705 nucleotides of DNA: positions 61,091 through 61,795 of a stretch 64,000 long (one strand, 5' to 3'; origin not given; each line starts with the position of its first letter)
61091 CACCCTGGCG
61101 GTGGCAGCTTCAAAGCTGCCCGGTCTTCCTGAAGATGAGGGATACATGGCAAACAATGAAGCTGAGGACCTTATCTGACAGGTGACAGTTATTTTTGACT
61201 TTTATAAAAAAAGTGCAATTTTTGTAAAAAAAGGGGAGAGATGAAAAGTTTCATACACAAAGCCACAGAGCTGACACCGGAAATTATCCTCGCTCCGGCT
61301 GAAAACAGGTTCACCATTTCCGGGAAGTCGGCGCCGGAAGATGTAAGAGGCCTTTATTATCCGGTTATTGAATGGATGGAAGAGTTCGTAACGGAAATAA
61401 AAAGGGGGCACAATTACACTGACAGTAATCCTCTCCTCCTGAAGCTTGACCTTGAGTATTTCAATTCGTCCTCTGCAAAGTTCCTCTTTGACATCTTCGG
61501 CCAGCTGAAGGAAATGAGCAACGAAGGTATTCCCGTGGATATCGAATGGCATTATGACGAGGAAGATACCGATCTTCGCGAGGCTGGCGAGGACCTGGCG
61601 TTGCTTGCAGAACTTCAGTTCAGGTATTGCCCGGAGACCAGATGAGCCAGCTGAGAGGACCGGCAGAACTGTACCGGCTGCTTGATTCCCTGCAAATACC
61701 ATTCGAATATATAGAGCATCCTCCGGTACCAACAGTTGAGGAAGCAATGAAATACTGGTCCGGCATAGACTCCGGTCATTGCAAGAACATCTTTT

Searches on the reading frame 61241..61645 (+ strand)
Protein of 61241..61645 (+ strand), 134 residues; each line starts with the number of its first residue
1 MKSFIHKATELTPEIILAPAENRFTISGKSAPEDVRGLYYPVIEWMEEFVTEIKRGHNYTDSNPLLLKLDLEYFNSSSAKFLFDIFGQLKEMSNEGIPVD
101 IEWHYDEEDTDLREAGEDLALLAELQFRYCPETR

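Call 45: search_protein_families(library=ncbifam, proteins=[window:61241-61645:+], max_evalue=0.01)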
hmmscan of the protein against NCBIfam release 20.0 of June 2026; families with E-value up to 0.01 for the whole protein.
window:61241-61645:+ (134 aa): 1 family
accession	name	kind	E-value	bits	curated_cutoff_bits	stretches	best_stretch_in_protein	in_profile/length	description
NF038265.1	phos_prot_SiaC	equivalog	1.4e-19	70.3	150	1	7-118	6-109/122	biofilm regulation phosphoprotein SiaC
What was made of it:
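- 61241..61645 (+): Candidate (unlinked) substrate: SiaC-family regulatory phosphoprotein, 134 aa, with FNSSS at the position of the SiaC phospho-Thr68 motif LNTSS. NCBIfam SiaC 70 bits (call 45).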

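Call 53: search_protein_families(library=pfam, proteins=[window:61241-61645:+], max_evalue=0.001)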
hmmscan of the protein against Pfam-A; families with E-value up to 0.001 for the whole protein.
window:61241-61645:+ (134 aa): 1 family
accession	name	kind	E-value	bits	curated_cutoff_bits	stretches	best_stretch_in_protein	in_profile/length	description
PF09345.15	SiaC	-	7e-30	103.6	24.5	1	7-130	2-118/120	SiaC family regulatory phosphoprotein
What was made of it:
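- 61241..61645 (+): Pfam PF09345 E 7e-30, 103.6 bits (call 53).
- Checked: (4) 'No partner nearby' holds for the operon, but a SiaC-family phosphoprotein gene is in the same window at 61241-61645 (call 53).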
